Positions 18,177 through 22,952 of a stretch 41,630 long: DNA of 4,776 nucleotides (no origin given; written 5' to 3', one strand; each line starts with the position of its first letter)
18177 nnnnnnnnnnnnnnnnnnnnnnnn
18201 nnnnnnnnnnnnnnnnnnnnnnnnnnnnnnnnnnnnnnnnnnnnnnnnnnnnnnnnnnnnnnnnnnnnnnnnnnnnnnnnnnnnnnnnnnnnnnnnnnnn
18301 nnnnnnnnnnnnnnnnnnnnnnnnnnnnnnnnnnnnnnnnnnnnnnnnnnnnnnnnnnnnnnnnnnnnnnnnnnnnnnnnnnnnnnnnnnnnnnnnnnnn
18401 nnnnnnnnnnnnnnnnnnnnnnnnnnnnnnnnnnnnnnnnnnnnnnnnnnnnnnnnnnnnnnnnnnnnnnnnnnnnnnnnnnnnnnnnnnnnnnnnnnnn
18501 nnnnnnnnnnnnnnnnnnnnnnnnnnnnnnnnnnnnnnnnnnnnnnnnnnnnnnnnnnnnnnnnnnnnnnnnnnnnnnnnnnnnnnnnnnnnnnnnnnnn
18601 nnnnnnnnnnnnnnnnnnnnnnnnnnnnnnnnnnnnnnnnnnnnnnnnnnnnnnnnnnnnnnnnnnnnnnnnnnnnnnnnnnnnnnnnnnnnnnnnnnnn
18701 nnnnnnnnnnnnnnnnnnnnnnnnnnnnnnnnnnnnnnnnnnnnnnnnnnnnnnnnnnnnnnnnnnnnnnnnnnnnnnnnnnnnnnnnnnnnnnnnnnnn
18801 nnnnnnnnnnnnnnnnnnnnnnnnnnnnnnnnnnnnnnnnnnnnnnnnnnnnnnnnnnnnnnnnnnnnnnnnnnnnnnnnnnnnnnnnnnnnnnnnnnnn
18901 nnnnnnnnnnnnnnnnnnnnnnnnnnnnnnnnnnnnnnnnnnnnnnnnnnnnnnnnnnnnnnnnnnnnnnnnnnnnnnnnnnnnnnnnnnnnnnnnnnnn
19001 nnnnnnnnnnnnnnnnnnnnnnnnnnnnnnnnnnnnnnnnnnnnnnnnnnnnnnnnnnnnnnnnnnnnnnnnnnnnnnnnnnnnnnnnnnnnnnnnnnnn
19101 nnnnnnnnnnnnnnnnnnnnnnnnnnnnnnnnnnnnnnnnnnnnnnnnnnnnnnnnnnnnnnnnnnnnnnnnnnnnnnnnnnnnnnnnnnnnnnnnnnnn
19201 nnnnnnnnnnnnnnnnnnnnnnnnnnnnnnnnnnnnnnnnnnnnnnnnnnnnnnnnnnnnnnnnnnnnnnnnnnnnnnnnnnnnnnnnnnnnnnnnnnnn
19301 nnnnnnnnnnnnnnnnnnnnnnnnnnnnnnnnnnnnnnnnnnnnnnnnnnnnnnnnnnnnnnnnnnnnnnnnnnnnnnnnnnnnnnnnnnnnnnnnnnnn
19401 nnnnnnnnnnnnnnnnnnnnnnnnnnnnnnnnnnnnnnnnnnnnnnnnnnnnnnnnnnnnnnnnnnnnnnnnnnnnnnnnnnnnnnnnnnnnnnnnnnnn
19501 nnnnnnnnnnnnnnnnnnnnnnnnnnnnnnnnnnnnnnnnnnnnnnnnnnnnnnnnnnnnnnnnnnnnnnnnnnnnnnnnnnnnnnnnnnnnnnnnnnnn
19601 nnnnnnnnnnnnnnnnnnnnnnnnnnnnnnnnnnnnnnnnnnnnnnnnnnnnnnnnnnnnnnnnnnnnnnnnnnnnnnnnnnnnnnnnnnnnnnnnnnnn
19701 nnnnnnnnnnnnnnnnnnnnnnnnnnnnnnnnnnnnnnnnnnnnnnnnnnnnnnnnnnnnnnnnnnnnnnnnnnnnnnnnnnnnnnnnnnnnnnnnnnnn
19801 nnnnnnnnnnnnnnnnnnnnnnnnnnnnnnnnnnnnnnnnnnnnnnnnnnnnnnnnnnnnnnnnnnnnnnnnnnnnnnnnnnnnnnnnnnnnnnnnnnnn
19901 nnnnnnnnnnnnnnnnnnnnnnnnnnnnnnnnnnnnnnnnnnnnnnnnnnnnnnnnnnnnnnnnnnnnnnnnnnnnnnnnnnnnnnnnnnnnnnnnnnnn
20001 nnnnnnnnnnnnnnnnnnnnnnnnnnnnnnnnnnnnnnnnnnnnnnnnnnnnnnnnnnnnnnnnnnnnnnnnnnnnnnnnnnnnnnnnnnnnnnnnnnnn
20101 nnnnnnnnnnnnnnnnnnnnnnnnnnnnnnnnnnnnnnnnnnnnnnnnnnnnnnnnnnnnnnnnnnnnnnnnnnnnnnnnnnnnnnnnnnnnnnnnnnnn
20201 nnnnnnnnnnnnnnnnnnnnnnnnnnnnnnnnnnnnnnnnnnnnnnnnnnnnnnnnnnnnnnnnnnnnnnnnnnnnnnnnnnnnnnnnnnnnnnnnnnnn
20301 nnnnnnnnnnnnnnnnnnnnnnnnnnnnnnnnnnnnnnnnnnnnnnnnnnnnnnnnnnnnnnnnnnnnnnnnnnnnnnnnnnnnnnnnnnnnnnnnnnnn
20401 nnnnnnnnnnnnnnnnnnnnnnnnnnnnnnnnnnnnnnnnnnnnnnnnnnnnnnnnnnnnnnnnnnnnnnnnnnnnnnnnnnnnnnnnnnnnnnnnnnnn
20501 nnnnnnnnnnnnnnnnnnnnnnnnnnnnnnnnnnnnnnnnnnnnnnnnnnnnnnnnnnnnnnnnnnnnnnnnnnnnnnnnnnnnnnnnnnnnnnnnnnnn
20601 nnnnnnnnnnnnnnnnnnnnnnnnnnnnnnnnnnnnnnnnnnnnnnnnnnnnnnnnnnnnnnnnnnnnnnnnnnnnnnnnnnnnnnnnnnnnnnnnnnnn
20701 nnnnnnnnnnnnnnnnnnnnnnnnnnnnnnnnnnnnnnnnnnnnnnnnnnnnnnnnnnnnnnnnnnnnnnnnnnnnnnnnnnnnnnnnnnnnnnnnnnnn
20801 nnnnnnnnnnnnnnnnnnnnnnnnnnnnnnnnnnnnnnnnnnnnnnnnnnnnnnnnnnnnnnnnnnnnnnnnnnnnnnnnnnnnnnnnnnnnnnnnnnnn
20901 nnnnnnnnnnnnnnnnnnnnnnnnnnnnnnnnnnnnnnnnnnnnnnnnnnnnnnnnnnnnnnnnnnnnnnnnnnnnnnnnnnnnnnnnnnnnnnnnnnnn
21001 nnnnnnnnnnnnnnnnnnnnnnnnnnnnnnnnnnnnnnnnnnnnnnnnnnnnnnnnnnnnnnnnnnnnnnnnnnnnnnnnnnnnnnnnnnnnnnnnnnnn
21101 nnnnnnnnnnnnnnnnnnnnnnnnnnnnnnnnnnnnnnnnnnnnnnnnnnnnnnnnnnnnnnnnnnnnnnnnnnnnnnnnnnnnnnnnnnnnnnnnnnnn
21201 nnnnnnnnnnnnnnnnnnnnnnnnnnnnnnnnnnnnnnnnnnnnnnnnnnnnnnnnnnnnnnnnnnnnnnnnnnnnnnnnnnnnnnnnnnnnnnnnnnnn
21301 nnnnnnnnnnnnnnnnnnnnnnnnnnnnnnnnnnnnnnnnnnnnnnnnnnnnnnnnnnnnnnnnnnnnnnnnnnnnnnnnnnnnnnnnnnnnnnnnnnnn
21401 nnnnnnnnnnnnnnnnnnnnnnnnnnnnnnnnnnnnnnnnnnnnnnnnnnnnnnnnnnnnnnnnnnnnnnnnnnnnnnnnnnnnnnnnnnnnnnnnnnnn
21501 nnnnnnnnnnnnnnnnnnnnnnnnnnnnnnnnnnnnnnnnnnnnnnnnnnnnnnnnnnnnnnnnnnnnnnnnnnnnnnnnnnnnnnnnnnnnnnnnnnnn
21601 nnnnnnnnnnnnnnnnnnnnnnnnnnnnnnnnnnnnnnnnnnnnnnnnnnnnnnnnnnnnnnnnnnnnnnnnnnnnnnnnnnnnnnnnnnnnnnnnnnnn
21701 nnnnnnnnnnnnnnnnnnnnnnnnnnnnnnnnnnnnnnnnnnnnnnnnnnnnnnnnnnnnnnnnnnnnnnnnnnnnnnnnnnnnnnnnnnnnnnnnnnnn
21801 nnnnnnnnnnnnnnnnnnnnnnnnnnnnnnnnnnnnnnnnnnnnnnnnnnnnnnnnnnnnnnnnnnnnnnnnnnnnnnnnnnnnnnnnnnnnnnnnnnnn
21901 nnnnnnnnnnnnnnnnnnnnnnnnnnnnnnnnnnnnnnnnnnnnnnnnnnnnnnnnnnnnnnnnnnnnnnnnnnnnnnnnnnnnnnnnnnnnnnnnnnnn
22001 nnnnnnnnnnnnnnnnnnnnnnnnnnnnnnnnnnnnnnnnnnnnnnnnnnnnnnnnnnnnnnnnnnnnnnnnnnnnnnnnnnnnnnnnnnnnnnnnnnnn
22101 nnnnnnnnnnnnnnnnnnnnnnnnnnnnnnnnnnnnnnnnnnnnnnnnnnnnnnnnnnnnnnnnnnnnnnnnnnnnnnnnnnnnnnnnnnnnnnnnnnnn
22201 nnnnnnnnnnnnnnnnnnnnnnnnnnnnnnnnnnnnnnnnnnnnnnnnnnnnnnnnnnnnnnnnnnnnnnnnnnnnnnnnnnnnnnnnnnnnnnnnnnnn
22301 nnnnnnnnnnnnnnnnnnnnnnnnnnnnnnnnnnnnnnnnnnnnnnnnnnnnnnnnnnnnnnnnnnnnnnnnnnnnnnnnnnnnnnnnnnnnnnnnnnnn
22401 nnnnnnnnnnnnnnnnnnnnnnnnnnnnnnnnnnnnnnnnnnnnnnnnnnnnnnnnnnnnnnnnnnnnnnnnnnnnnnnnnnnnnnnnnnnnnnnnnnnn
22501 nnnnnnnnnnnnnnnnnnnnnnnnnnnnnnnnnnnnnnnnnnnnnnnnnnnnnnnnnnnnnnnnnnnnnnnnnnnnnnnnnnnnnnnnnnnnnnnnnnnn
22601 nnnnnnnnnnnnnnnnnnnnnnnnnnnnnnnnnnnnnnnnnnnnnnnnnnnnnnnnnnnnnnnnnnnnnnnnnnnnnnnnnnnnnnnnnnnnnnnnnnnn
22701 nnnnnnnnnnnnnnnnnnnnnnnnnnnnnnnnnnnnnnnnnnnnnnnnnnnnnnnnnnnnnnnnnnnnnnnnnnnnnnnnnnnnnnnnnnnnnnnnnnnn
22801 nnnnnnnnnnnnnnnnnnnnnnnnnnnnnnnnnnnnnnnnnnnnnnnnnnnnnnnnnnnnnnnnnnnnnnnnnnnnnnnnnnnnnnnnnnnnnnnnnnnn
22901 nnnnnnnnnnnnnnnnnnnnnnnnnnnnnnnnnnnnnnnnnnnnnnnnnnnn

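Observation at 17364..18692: Secreted S8 subtilisin-like protease plus a small HExxH protein inside the phage lysis module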

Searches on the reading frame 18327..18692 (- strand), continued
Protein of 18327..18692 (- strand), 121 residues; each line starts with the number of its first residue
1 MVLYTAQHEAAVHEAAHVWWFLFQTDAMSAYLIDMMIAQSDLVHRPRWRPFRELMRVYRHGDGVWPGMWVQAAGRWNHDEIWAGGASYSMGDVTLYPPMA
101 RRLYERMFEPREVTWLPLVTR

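Call 60: predict_structure(alignment_id=A4)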
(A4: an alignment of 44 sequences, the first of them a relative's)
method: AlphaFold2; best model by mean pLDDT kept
length: 173 residues; sequences in the alignment: 44
mean_pLDDT: 96.0   pTM: 0.89
mean pLDDT of the five models: 96.0, 95.6, 95.5, 95.2, 95.2
residues with pLDDT >= 90: 159; 70-90: 12; 50-70: 2; < 50: 0
segments of 3 or more residues with pLDDT < 50: none
pLDDT, mean of each block of 10 residues (from residue 1): 95 98 98 93 97 98 98 98 98 98 98 98 98 98 97 97 80 71
secondary structure, 60 per line:
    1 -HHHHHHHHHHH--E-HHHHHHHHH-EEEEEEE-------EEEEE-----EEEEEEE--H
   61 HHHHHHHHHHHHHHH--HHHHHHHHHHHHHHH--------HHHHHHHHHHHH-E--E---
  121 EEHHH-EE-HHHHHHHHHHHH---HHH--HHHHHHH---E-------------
elements in order: H2-12 H17-25 E27-33 E41-45 E51-57 H60-75 H78-92 H101-112 H130-141 H150-156
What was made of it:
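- On Zincin metallopeptidase (HExxH plus a third ligand): The fold is in call 60.
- The AF2 model has pLDDT 96 and pTM 0.89, with helices, a three-strand sheet and an HExxH helix (call 60).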

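Call 64: fold_search(model_id=the predicted structure, library=pdb)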
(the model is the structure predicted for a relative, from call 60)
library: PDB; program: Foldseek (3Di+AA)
matches with E <= 10: 126; with E <= 0.001: 0
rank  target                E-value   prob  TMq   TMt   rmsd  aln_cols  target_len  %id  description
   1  3wtr                  9.2e-01  0.10  0.23  0.26  11.2       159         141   12  Crystal structure of E. coli YfcM bound to Co(II) (released 2015-04-01)
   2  8t25_A                9.7e-01  0.08  0.23  0.09  16.0       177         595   10  Cryo-EM structure of the RBD-ACE2 interface of the SARS-CoV-2 trimeric spike protein bound to ACE2 receptor after loca (released 2023-10-25)
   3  3e11_A                1.1e+00  0.18  0.23  0.31   6.7        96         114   21  Crystal structure of a predicted zincin-like metalloprotease (acel_2062) from acidothermus cellulolyticus 11b at 1.80  (released 2008-08-19)
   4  7dhx_A                1.5e+00  0.08  0.26  0.10  15.1       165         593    9  Crystal structure of SARS-CoV-2 RBD binding to pangolin ACE2 (released 2021-09-29)
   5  9d32_A                1.8e+00  0.06  0.20  0.07  18.0       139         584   10  Structure of the HKU5 RBD bound to the P. abramus ACE2 receptor (released 2025-02-19)
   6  7l2z_E                1.9e+00  0.09  0.14  0.05   6.3        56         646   11  Bacterial cellulose synthase BcsB hexamer (released 2021-03-24)
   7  8zyt_R                1.9e+00  0.04  0.17  0.11  20.1       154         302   11  Cryo-EM structure of neurotensin receptor 1 in complex with beta-arrestin1 and SBI-553 (complex 3) (released 2025-04-09)
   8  9n7d_A                2.2e+00  0.06  0.20  0.06  16.6       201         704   12  Structure of the Rattus norvegicus ACE2 receptor bound HsItaly2011 RBD complex (released 2025-08-27)
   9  9b8i                  2.3e+00  0.07  0.13  0.04   5.9        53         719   11  Cryo-EM structure of the E. coli cellulose synthase BcsB-BcsC fusion protein (released 2025-02-19)
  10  5oar_D                2.5e+00  0.23  0.22  0.09   3.6        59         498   19  Crystal structure of native beta-N-acetylhexosaminidase isolated from Aspergillus oryzae (released 2017-12-27)
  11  5oar_B                2.6e+00  0.21  0.23  0.09   3.8        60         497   17  Crystal structure of native beta-N-acetylhexosaminidase isolated from Aspergillus oryzae (released 2017-12-27)
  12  8slm                  2.6e+00  0.06  0.24  0.18  13.2       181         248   10  Crystal structure of Deinococcus geothermalis PprI (released 2024-03-13)
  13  8wox_A                2.6e+00  0.04  0.22  0.09  14.9       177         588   13  Cryo-EM structure of SARS-CoV-2 prototype RBD in complex with rabbit ACE2 (local refinement) (released 2023-12-13)
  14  9mv0_A                2.8e+00  0.05  0.21  0.07  16.3       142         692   14  Structure of HKU5 spike C-terminal domain in complex with ACE2 from Pipistrellus abramus (released 2025-07-30)
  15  6m18_B                3.1e+00  0.06  0.22  0.06  16.1       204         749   12  ACE2-B0AT1 complex (released 2020-03-11)
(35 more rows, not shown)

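Call 70: fold_search(model_id=the predicted structure, library=viral)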
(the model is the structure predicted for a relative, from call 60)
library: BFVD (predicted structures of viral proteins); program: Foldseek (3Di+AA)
matches with E <= 10: 199; with E <= 0.001: 0
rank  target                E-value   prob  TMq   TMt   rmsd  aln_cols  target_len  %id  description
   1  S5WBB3                1.4e-02  0.96  0.41  0.23  12.2       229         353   14  Putative peptidase [Pseudomonas phage PaBG]
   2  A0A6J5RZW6            2.3e-02  0.60  0.28  0.07   9.4       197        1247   14  Uncharacterized protein [uncultured Caudovirales phage]
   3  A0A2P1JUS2            2.9e-02  0.75  0.29  0.28  10.5       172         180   11  Uncharacterized protein [Bacillus phage Anath]
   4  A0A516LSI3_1          3.1e-02  0.99  0.47  0.10   6.0       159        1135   14  (no name in the UniProt tables at hand)
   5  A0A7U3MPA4            4.7e-02  0.87  0.44  0.25  14.8       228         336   12  (no name in the UniProt tables at hand)
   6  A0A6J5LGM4            8.2e-02  0.47  0.31  0.25  15.6       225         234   13  Uncharacterized protein [uncultured Caudovirales phage]
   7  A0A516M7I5            1.1e-01  0.82  0.44  0.36   8.7       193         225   16  (no name in the UniProt tables at hand)
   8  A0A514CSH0            1.2e-01  0.80  0.42  0.24  14.1       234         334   15  Uncharacterized protein [Achromobacter phage Motura]
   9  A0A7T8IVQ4            1.5e-01  0.38  0.31  0.19  18.6       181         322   11  Putative endopeptidase family M34 [Erwinia phage pEa_SNUABM_5]
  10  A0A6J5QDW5            1.6e-01  0.63  0.21  0.26   6.4        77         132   25  SprT-like [uncultured Caudovirales phage]
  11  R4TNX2                2.2e-01  0.87  0.26  0.21   5.6        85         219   18  SprT-like domain-containing protein [Haloarcula californiae tailed virus 1]
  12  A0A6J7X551            2.4e-01  0.60  0.33  0.06  10.0       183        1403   16  Large polyvalent protein associated domain-containing protein (Fragment) [uncultured Caudovirales phage]
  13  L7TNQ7                2.6e-01  0.54  0.39  0.09  10.3       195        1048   10  Uncharacterized protein [Haloarcula vallismortis tailed virus 1]
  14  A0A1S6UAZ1            2.6e-01  0.30  0.28  0.12  11.9       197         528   10  Structural protein [Serratia phage BF]
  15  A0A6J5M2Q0            3.0e-01  0.51  0.23  0.22   7.9        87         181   24  IrrE N-terminal-like domain-containing protein [uncultured Caudovirales phage]
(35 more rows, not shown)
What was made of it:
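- Closest known: Small zincin metallopeptidases. Same: Weak Foldseek hits are almost all zincins: phage PaBG putative peptidase at prob 0.96, polyvalent-protein zincins, SprT and IrrE (calls 64, 70).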

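Call 77: find_encoding_contigs(protein=P0125, flank=6000, max_places=3)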
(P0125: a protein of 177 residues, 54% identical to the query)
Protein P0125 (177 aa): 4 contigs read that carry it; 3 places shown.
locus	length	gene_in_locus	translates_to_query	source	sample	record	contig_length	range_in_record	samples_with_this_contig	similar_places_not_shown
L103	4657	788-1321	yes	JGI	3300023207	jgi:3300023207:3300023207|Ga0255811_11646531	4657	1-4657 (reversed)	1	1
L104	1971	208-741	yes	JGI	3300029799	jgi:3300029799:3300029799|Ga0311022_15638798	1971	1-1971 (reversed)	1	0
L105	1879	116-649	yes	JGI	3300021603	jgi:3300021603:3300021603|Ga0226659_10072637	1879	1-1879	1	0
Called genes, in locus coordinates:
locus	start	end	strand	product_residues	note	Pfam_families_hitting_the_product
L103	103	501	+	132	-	-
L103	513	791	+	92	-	PF23148:Gp77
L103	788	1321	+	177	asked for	-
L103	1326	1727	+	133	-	-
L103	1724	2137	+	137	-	-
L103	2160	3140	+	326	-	-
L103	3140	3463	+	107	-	-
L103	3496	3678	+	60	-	-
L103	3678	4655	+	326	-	?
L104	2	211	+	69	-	?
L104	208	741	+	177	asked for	-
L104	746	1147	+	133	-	-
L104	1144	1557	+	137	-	-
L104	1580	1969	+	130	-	?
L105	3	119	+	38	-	?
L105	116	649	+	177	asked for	-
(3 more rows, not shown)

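Call 79: search_protein_families(library=pfam, proteins=[L103:513-791:+, L103:103-501:+, L005:1193-2890:+], max_evalue=0.1)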
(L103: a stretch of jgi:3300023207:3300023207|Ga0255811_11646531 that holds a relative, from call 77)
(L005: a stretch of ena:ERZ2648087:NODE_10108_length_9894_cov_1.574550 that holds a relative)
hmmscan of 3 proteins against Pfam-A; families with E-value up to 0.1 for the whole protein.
L103:513-791:+ (92 aa): 1 family
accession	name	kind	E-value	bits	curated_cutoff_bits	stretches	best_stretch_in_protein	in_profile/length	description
PF23148.1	Gp77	-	4.6e-27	94.8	27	1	10-88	1-84/84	Podophage GP4 fiber-tail adaptor protein gp77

L103:103-501:+ (132 aa): 0 families

L005:1193-2890:+ (565 aa): 1 family
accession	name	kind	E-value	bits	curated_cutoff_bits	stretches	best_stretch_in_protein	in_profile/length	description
PF11860.13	Muramidase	-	1.8e-32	113.4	22.3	1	361-542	4-173/175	N-acetylmuramidase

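Call 84: search_dna_similar(query=P0121, collection=phages, mode=protein, max_evalue=0.01, max_rows=20)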
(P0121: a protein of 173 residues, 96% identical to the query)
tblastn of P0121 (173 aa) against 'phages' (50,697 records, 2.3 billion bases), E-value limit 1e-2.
No match.

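Call 88: search_solved_structures(query=A4, max_evalue=10)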
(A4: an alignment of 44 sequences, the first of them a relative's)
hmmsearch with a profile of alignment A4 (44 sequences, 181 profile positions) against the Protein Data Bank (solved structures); distinct sequences matched with E-value up to 10: 6.
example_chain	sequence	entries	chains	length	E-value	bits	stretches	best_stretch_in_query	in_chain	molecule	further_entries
6gyk_V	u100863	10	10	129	0.074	16.2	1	5-68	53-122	Transcription initiation factor IIA subunit 2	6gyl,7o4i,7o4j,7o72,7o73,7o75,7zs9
1nh2_D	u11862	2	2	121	0.13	15.4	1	5-52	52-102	Transcription initiation factor IIA small chain | PROTEIN (TRANSCRIPTION FACTOR IIA - TOA2 SUBUNIT)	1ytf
1rm1_B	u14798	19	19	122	0.13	15.4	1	5-52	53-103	Transcription initiation factor IIA small chain | TRANSCRIPTION INITIATION FACTOR IIA SUBUNIT 2, TOA2 | TRANSCRIPTION INITIATION FACTOR IIA SUBUNIT 2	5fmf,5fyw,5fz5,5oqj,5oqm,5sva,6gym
7v9n_A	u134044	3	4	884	0.69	13.1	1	62-109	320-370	Alanine aminopeptidase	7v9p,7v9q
7v9o_A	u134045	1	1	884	0.69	13.1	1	62-109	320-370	Alanine aminopeptidase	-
8t41_A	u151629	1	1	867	1.1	12.5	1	65-103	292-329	Aminopeptidase N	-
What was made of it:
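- Tried and rejected: Profile search of the zincin family against PDB sequences: only chance-level hits (call 88).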

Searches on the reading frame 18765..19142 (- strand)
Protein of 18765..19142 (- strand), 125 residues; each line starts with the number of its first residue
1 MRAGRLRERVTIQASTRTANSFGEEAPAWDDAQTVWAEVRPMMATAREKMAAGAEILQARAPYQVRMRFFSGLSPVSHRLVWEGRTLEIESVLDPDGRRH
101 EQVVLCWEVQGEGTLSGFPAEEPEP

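Call 3: search_protein_families(library=pfam, proteins=[window:18765-19142:-], max_evalue=0.01)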
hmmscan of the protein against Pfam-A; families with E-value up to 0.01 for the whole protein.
window:18765-19142:- (125 aa): 1 family
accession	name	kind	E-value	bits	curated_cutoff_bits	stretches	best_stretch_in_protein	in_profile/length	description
PF05521.18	Phage_HCP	-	1e-24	87.5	25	1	1-107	1-104/106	Phage head completion protein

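Call 4: search_protein_families(library=phrogs, proteins=[window:18765-19142:-], max_evalue=0.01)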
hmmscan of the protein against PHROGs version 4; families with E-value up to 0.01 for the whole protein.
window:18765-19142:- (125 aa): 3 families
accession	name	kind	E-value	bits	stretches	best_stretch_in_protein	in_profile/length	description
phrog_25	-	connector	1.2e-21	79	1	1-115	36-144/286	head closure Hc1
phrog_10356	-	head and packaging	5.8e-07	29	1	2-106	4-102/852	virion structural protein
phrog_23409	-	unknown function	0.0012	19.5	1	2-68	4-68/264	-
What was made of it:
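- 18765..19142 (-): Head closure protein Hc1. It forms the upstream border of the inserted cassette. PF05521 E 1e-24 (call 3); PHROG 25 E 1e-21 (call 4).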

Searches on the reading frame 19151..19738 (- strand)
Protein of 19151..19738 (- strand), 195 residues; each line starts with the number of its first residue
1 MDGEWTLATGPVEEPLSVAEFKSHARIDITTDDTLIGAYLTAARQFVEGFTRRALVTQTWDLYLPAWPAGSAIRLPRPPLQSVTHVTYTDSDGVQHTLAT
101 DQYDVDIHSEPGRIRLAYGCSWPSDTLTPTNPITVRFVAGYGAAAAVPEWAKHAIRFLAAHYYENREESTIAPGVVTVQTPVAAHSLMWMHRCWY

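Call 3: search_protein_families(library=pfam, proteins=[window:19151-19738:-], max_evalue=0.01)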
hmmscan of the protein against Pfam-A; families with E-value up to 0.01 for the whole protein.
window:19151-19738:- (195 aa): 1 family
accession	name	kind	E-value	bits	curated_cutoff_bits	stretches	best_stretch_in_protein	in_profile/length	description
PF05135.19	Phage_connect_1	-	7.4e-12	46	21.2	1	17-87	3-61/101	Phage gp6-like head-tail connector protein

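Call 4: search_protein_families(library=phrogs, proteins=[window:19151-19738:-], max_evalue=0.01)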
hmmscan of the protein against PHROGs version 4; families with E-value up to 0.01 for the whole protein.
window:19151-19738:- (195 aa): 4 families
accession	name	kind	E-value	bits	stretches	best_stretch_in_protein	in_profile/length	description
phrog_442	-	connector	4.5e-31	109.1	1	9-173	81-228/270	head-tail adaptor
phrog_40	-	connector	2.8e-16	60.5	2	11-57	37-83/201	head-tail adaptor Ad1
phrog_27043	-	unknown function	0.00075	20.4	1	20-95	20-91/121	-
phrog_783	-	connector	0.0085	16.5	0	72-168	99-186/254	head-tail adaptor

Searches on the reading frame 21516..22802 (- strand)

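Call 93: search_protein_families(library=pfam, proteins=[window:21516-22802:-], max_evalue=0.001)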
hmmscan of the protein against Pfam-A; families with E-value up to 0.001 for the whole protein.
window:21516-22802:- (428 aa): 1 family
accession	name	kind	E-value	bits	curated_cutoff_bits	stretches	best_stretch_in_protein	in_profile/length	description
PF05065.19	Phage_capsid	-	9.7e-52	176.5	24.2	1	146-426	1-279/280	Phage capsid family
